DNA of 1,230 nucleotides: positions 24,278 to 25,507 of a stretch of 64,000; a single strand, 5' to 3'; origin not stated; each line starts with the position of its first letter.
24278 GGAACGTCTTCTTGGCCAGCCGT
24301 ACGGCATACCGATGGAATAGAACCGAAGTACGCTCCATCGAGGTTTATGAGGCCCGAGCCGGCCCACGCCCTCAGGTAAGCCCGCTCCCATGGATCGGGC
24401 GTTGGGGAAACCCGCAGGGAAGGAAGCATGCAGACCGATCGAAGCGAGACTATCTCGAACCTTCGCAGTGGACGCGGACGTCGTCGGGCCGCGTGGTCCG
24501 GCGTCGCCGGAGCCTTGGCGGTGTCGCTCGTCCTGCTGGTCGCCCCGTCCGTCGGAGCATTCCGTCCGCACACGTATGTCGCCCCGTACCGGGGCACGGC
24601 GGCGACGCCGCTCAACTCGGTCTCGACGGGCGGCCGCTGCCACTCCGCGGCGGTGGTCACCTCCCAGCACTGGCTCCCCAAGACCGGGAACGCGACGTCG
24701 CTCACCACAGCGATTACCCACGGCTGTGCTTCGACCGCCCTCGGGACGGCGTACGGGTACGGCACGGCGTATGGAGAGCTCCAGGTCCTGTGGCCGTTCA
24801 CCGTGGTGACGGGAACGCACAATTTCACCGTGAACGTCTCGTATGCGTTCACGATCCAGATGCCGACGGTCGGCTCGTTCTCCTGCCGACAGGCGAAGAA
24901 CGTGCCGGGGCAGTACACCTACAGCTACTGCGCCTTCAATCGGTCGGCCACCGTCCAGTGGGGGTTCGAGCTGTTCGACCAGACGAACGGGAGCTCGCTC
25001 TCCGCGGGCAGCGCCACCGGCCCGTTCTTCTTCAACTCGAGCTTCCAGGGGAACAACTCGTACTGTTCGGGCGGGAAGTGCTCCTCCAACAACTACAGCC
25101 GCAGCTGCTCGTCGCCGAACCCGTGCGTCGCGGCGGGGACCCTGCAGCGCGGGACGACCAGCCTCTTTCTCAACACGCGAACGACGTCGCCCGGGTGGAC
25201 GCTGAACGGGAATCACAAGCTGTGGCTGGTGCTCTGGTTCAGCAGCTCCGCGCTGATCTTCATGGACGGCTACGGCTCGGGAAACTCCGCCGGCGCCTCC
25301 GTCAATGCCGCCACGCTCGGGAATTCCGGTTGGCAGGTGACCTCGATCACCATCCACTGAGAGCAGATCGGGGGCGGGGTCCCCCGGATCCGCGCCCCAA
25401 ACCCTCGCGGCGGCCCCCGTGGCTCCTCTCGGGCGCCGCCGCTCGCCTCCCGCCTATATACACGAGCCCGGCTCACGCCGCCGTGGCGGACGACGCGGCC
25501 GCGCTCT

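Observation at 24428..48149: Dispersed family of four paralogous secreted proteins rich in cysteine and N-glycosylation sequons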

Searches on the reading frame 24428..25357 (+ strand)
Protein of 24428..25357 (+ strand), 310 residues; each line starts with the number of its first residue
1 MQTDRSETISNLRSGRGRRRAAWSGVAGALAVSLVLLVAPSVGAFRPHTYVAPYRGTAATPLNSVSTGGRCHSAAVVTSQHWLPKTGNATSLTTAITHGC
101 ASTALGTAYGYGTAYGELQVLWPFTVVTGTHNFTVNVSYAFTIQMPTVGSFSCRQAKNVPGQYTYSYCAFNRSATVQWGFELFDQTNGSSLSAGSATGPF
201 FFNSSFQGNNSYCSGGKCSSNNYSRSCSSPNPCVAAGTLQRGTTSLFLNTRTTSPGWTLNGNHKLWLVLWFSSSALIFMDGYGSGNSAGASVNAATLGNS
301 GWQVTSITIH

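Call 9: search_protein_families(library=pfam, proteins=[window:24428-25357:+], max_evalue=1)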
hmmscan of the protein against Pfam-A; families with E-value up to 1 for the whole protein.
window:24428-25357:+ (310 aa): 1 family
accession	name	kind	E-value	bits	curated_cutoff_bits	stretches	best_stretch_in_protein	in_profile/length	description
PF03099.24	BPL_LplA_LipB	-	0.13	12.6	21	1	11-37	31-57/133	Biotin/lipoate A/B protein ligase family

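Call 13: find_homologous_proteins(query=window:24428-25357:+)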
Query window:24428-25357:+ (310 aa): 3 proteins with E <= 0.001 among 5437 candidates.
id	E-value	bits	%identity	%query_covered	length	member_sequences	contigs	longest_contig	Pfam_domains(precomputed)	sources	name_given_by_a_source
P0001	8.0e-182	622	100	90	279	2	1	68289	-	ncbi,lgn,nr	ncbi:MAG TPA: hypothetical protein VFF67_10595 [Thermoplasmata archaeon]|nr:hypothetical protein [Th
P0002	1.3e-109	385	63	88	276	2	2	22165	-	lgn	-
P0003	4.1e-46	176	40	87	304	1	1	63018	-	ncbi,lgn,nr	ncbi:MAG TPA: hypothetical protein VFF67_02480 [Thermoplasmata archaeon]|nr:hypothetical protein [Th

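Call 19: find_encoding_contigs(protein=P0001, flank=10000, max_places=3)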
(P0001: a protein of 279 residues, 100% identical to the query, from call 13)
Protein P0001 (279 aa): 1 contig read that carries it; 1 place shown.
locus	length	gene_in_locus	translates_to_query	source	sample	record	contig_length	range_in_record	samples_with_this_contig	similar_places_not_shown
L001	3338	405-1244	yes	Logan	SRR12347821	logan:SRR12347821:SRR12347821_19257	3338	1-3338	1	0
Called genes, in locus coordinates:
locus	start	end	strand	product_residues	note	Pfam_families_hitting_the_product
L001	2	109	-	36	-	?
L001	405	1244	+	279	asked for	-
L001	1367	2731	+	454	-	PF00206:Lyase_1, PF10397:ADSL_C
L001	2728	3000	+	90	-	PF09341:Pcc1 (weak)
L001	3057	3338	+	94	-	?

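Call 20: find_encoding_contigs(protein=P0002, flank=10000, max_places=4)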
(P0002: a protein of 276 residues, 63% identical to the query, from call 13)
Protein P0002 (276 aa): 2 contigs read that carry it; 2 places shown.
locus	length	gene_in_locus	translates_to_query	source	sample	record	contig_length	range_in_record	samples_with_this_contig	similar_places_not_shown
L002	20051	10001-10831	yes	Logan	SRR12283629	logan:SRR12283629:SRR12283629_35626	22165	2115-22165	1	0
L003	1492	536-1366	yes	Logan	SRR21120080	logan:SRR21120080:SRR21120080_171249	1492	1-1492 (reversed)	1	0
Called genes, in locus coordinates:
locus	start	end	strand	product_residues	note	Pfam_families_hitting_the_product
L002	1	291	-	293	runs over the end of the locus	PF02881:SRP54_N, PF00448:SRP54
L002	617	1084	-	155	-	PF02996:Prefoldin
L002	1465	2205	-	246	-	-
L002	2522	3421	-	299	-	PF22025:ThiI_fer, PF02926:THUMP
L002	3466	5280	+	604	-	PF00750:tRNA-synt_1d, PF01921:tRNA-synt_1f (faint), PF05746:DALR_1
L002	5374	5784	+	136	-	PF01741:MscL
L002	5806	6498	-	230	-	PF00733:Asn_synthase, PF06508:QueC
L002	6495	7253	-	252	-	PF01940:DUF92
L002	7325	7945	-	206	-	PF00702:Hydrolase (weak), PF13242:Hydrolase_like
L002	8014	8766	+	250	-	PF00733:Asn_synthase, PF24167:DUF7411, PF00733:Asn_synthase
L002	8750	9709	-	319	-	PF00696:AA_kinase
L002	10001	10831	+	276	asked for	-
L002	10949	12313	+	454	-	PF00206:Lyase_1, PF10397:ADSL_C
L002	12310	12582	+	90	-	PF09341:Pcc1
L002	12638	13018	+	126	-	PF01920:Prefoldin_2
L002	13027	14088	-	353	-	PF00348:polyprenyl_synt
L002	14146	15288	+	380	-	PF24575:TPR_Slam (faint), PF13428:TPR_14 (faint), PF14559:TPR_19 (weak), PF13432:TPR_16 (weak)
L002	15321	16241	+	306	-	PF01497:Peripla_BP_2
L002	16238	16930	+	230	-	PF02163:Peptidase_M50 (faint)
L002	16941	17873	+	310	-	PF00753:Lactamase_B, PF23023:Anti-Pycsar_Apyc1 (faint), PF12706:Lactamase_B_2 (faint)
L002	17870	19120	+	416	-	PF07690:MFS_1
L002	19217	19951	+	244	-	PF00175:NAD_binding_1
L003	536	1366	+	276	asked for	-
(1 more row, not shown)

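Call 24: search_protein_representatives(alignment_id=A2)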
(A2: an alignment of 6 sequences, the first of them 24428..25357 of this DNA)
Query: 6 sequences, 314 profile positions. Proteins with E-value up to 0.001 (for the whole library): 331; up to 1e-10: 201; up to 1e-30: 32. The best 150 are listed.
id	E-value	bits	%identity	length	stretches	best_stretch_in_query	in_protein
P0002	2.8e-118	411.4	-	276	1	29-314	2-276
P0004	1.1e-103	363.3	-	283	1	45-311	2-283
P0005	8.2e-102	357.3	-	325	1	10-314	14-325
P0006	1.2e-73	264.7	-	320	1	12-313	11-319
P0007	3.6e-73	263.2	-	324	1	7-313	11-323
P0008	1.6e-69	251.2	-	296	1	24-314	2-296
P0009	1.3e-67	244.9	-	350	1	13-314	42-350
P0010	1.7e-67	244.5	-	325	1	21-314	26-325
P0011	1.0e-66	242.0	-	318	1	6-314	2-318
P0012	4.9e-65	236.4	-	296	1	23-313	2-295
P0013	9.9e-60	219.0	-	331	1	19-314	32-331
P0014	2.3e-58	214.5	-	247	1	76-314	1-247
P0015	3.0e-58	214.1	-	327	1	7-313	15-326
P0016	3.2e-55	204.2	-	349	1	20-311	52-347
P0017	4.0e-55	203.9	-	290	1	26-314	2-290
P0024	2.7e-39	151.9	-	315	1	10-314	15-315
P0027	8.7e-36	140.4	-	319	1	14-313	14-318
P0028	2.3e-35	139.0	-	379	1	15-313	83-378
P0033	4.6e-33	131.4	-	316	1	11-314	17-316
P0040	1.0e-28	117.2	-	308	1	20-314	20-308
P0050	2.9e-26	109.1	-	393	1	15-314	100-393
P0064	8.2e-24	101.0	-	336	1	20-313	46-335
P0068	9.4e-23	97.5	-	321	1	9-314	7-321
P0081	4.2e-21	92.1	-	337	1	17-313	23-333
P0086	2.6e-20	89.5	-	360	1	10-310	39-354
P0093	1.0e-19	87.6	-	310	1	2-299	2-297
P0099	5.3e-18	81.9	-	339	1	10-309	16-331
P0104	4.9e-17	78.7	-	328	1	16-312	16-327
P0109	1.4e-16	77.2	-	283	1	5-313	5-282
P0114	4.2e-16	75.7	-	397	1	85-277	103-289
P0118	7.5e-16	74.8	-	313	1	5-311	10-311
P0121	1.4e-15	74.0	-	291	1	1-304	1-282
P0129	3.3e-15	72.7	-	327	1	8-313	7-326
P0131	5.3e-15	72.1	-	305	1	2-304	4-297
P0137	1.2e-14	70.9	-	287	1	6-292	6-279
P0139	1.5e-14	70.6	-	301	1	3-312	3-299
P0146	5.2e-14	68.8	-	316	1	6-303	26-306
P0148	8.1e-14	68.2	-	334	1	20-311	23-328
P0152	1.1e-13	67.7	-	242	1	71-301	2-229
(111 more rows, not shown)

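Call 28: search_protein_families(library=pfam, alignment_id=A3, max_evalue=0.01)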
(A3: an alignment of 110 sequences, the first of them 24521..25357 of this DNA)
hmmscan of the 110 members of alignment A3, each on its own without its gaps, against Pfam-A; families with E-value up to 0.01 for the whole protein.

A. member 1, window:24521-25357:+ (279 aa): 0 families

B. families by the number of members that match (of 110 scanned): 1 family
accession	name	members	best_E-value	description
PF22819.2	TcaA_5th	1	0.0056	TcaA protein NTF2-like domain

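Call 30: search_solved_structures(query=A3, max_evalue=10)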
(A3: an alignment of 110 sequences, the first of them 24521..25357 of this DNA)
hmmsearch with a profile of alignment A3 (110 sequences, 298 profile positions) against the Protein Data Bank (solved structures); distinct sequences matched with E-value up to 10: 8.
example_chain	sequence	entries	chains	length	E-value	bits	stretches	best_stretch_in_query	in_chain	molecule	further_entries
4h9l_M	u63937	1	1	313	0.84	12.2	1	235-262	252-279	Reaction center protein M chain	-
4h99_M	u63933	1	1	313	1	11.9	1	235-262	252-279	Reaction center protein M chain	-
3awx_B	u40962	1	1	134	3.8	10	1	5-37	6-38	MelC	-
3awz_B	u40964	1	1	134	3.8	10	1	5-37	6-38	MelC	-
3aws_B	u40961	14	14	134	3.8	10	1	5-37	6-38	MelC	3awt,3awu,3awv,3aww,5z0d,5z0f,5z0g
3awy_B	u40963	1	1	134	3.9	10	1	5-37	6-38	MelC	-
1wx2_B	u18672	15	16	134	3.9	10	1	5-37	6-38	MelC | CADDIE PROTEIN ORF378 | CADDIE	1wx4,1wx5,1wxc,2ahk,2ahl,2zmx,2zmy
3ax0_B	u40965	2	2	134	3.9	10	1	5-37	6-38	MelC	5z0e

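Call 31: search_protein_families(library=ncbifam, proteins=[window:24521-25357:+, P0005, P0009, P0028, P0050], max_evalue=0.1)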
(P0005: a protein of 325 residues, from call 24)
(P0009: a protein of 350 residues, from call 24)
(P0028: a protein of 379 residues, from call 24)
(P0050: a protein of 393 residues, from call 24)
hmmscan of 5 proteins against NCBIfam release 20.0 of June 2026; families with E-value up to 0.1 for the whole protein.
window:24521-25357:+ (279 aa): 0 families

P0005 (325 aa): 0 families

P0009 (350 aa): 1 family
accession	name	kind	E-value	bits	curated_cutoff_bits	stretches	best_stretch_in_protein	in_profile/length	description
NF051432.1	PepSY_MTB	domain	0.0063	17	60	1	86-169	16-96/101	PepSY domain-containing protein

P0028 (379 aa): 0 families

P0050 (393 aa): 0 families

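Call 35: predict_structure(alignment_id=A3)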
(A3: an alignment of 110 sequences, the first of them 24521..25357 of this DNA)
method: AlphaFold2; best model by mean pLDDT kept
length: 279 residues; sequences in the alignment: 110
mean_pLDDT: 94.5   pTM: 0.87
mean pLDDT of the five models: 94.5, 94.2, 94.2, 94.0, 93.8
residues with pLDDT >= 90: 250; 70-90: 17; 50-70: 12; < 50: 0
segments of 3 or more residues with pLDDT < 50: none
pLDDT, mean of each block of 10 residues (from residue 1): 63 84 98 98 98 98 98 90 98 96 98 97 94 97 98 97 94 97 96 90 96 97 87 98 98 97 96 98
secondary structure, 60 per line:
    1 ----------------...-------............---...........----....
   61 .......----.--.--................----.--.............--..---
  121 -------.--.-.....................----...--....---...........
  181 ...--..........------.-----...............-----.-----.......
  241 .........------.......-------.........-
elements in order: E17-19 E27-38 E42-52 E57-67 E78-93 E101-113 E133-153 E158-160 E170-183 E186-195 E208-218 H219-222 E234-249 E256-262 E270-278

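Call 40: fold_search(model_id=the predicted structure, library=pdb)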
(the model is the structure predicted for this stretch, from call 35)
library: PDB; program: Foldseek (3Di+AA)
matches with E <= 10: 524; with E <= 0.001: 2
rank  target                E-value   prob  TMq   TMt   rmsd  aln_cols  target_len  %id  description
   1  8okh_B                5.0e-05  0.97  0.19  0.26  17.0       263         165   10  Crystal structure of Bdellovibrio bacteriovorus Bd1399 (released 2023-10-25)
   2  8okh_A                6.1e-05  0.96  0.19  0.27  16.7       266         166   11  Crystal structure of Bdellovibrio bacteriovorus Bd1399 (released 2023-10-25)
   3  7vrp_A                4.2e-03  0.10  0.10  0.08  27.8       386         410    8  Structure of infectious bursal disease virus Gx strain (released 2022-03-30)
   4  8iq9_B                4.5e-03  0.69  0.17  0.10  16.3       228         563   10  Crystal structure of trimeric K2-2 TSP in complex with tetrasaccharide and octasaccharide (released 2024-02-21)
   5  8iq5_A                6.4e-03  0.23  0.12  0.08  17.2       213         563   10  Crystal structure of trimeric K2-2 TSP (released 2024-02-21)
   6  2df7_B                6.4e-03  0.12  0.12  0.09  26.6       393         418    7  Crystal structure of infectious bursal disease virus VP2 subviral particle (released 2006-06-27)
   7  8iqe_A                6.7e-03  0.54  0.17  0.10  17.0       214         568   10  Crystal structure of tetrameric K2-2 TSP (released 2024-02-21)
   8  8iq5_D                6.7e-03  0.23  0.12  0.08  17.2       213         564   10  Crystal structure of trimeric K2-2 TSP (released 2024-02-21)
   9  8iq9_A                7.8e-03  0.30  0.13  0.08  16.6       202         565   10  Crystal structure of trimeric K2-2 TSP in complex with tetrasaccharide and octasaccharide (released 2024-02-21)
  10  2df7_G                7.8e-03  0.11  0.12  0.09  26.7       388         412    7  Crystal structure of infectious bursal disease virus VP2 subviral particle (released 2006-06-27)
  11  8iqe_C                8.2e-03  0.23  0.11  0.08  17.5       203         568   10  Crystal structure of tetrameric K2-2 TSP (released 2024-02-21)
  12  8iqe_D                9.1e-03  0.47  0.15  0.09  15.7       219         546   10  Crystal structure of tetrameric K2-2 TSP (released 2024-02-21)
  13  8iqe_B                9.1e-03  0.28  0.12  0.08  15.7       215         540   10  Crystal structure of tetrameric K2-2 TSP (released 2024-02-21)
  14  3fbm                  1.1e-02  0.11  0.12  0.09  26.1       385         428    8  D431N Mutant VP2 Protein of Infectious Bursal Disease Virus; Derived T=1 Particles (released 2009-01-13)
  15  1g7y_D                1.1e-02  0.09  0.10  0.11  20.9       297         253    9  THE CRYSTAL STRUCTURE OF THE 58KD VEGETATIVE LECTIN FROM THE TROPICAL LEGUME DOLICHOS BIFLORUS (released 2000-11-29)
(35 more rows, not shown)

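Call 42: find_related_loci(query=A5, collection=genome_contigs, flank=6000)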
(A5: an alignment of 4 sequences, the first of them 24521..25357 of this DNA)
Query A5 (279 aa) in genome_contigs; peptide patterns used: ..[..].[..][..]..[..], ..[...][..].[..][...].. (x = any residue, [..] = any of these).
48 stretches matched a pattern, but none encodes a relative of the query by tblastn (E <= 1e-3).

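Call 46: fold_search(model_id=the predicted structure, library=viral)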
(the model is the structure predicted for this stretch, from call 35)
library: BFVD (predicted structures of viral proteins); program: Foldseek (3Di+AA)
matches with E <= 10: 770; with E <= 0.001: 14
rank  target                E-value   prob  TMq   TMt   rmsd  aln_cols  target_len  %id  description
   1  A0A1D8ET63            6.6e-05  1.00  0.25  0.31  16.0       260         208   10  Uncharacterized protein [Propionibacterium phage Anatole]
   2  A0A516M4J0            8.1e-05  0.63  0.18  0.08  27.4       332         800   10  (no name in the UniProt tables at hand)
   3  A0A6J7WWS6            1.6e-04  0.44  0.10  0.04  24.6       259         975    9  Uncharacterized protein [uncultured Caudovirales phage]
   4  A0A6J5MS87            2.5e-04  0.97  0.23  0.12  16.0       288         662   10  Uncharacterized protein (Fragment) [uncultured Caudovirales phage]
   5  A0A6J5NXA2            2.5e-04  0.66  0.16  0.18  19.4       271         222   11  Uncharacterized protein [uncultured Caudovirales phage]
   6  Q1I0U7                3.0e-04  0.16  0.10  0.07  29.3       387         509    6  Putative outer capsid protein VP5 [Micromonas pusilla reovirus (isolate Netherlands/2005)]
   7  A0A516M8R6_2          4.3e-04  0.84  0.18  0.06  18.0       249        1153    8  (no name in the UniProt tables at hand)
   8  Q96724                5.9e-04  0.60  0.17  0.06  23.7       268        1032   10  Structural polyprotein [Drosophila x virus (isolate Chung/1996)]
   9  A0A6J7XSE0            6.9e-04  0.69  0.19  0.25  18.4       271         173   12  Uncharacterized protein [uncultured Caudovirales phage]
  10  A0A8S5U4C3            6.9e-04  0.15  0.09  0.07  37.5       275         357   10  Portal protein, Proximal tail tube, phi29, mature virion, VIRUS.3A [Podoviridae sp. ctZDN4]
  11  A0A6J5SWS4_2          7.6e-04  0.82  0.18  0.06  15.6       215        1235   10  Collagen triple helix repeat [uncultured Caudovirales phage]
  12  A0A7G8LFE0            8.4e-04  0.96  0.24  0.14  14.6       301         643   11  (no name in the UniProt tables at hand)
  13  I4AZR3                8.9e-04  0.47  0.15  0.15  16.2       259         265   10  (no name in the UniProt tables at hand)
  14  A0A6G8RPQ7            9.3e-04  0.69  0.15  0.08  16.7       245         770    7  Tail fibers protein [Salmonella phage maane]
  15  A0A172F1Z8            1.1e-03  0.41  0.14  0.15  20.7       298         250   11  Nuclear shuttle protein [West African Asystasia virus 1]
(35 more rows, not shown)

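Call 47: find_homologous_proteins(query=A3, max_evalue=0.00001)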
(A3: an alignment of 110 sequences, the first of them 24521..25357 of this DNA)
Query A3 (110 sequences) (279 aa, profile of the alignment): 4 proteins with E <= 0.00001 among 8000 candidates.
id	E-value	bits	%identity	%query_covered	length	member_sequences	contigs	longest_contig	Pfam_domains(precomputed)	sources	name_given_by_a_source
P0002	6.3e-61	224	63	98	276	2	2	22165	-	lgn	-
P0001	7.0e-61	224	100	100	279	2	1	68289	-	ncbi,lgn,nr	ncbi:MAG TPA: hypothetical protein VFF67_10595 [Thermoplasmata archaeon]|nr:hypothetical protein [Th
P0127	2.8e-42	163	20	56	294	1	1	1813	-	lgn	-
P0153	6.8e-23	100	29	25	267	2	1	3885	-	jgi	-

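Call 48: list_cluster_members(proteins=[P0005, P0006, P0007, P0009, P0011, P0024, P0033, P0050, P0068, P0104])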
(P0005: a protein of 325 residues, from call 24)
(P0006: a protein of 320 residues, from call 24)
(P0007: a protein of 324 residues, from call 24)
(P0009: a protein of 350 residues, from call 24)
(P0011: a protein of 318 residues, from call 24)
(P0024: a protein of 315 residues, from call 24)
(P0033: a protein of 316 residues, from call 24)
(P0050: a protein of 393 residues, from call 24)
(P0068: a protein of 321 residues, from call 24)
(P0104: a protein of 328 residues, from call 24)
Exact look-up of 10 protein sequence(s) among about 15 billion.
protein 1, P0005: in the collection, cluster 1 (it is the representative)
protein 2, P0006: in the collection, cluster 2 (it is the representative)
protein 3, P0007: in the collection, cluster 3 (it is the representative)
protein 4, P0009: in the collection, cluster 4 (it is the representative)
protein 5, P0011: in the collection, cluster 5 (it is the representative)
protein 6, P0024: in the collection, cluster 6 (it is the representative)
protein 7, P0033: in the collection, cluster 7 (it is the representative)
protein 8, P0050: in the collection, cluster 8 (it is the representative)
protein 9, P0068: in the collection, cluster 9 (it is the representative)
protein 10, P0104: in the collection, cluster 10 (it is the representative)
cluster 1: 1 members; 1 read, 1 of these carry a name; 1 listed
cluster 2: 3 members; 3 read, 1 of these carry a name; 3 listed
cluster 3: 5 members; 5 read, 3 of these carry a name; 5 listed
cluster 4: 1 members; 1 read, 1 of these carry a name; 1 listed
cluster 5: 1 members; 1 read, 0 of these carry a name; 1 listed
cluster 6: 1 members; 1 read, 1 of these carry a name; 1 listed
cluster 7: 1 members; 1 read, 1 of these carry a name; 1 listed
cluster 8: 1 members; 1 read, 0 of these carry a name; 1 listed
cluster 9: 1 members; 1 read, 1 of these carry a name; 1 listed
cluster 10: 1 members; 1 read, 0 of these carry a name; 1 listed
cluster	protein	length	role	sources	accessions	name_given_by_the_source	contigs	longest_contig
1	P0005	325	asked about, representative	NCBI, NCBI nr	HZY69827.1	MAG TPA: hypothetical protein VFF67_02465 [Thermoplasmata archaeon] | hypothetical protein [Thermoplasmata archaeon]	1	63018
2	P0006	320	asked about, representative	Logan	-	-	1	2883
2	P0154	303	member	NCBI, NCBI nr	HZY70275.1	MAG TPA: hypothetical protein VFF67_04770 [Thermoplasmata archaeon] | hypothetical protein [Thermoplasmata archaeon]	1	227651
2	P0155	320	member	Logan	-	-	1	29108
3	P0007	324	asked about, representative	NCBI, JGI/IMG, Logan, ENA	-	-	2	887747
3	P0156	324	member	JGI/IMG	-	hypothetical protein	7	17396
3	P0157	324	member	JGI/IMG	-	hypothetical protein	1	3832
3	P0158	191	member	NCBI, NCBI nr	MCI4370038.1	MAG: hypothetical protein L3J81_01765, partial [Thermoplasmata archaeon] | hypothetical protein [Thermoplasmata archaeon]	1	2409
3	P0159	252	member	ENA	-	-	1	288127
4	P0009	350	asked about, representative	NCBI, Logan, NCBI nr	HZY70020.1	MAG TPA: hypothetical protein VFF67_03465 [Thermoplasmata archaeon] | hypothetical protein [Thermoplasmata archaeon]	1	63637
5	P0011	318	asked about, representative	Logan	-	-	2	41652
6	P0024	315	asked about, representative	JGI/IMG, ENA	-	hypothetical protein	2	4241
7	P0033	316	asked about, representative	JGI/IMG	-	hypothetical protein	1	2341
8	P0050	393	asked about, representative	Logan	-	-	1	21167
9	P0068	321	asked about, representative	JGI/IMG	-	hypothetical protein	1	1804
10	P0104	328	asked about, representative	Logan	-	-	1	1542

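Call 50: find_encoding_contigs(protein=P0003, flank=10000, max_places=3)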
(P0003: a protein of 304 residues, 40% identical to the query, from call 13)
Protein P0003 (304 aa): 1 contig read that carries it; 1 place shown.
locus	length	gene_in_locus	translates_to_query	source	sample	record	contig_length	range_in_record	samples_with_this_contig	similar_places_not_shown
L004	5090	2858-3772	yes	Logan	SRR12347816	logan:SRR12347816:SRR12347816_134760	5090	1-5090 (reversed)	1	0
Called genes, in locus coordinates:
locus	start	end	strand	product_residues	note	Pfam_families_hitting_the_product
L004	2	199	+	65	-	?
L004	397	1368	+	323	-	-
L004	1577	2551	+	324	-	-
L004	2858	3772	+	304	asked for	-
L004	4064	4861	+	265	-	-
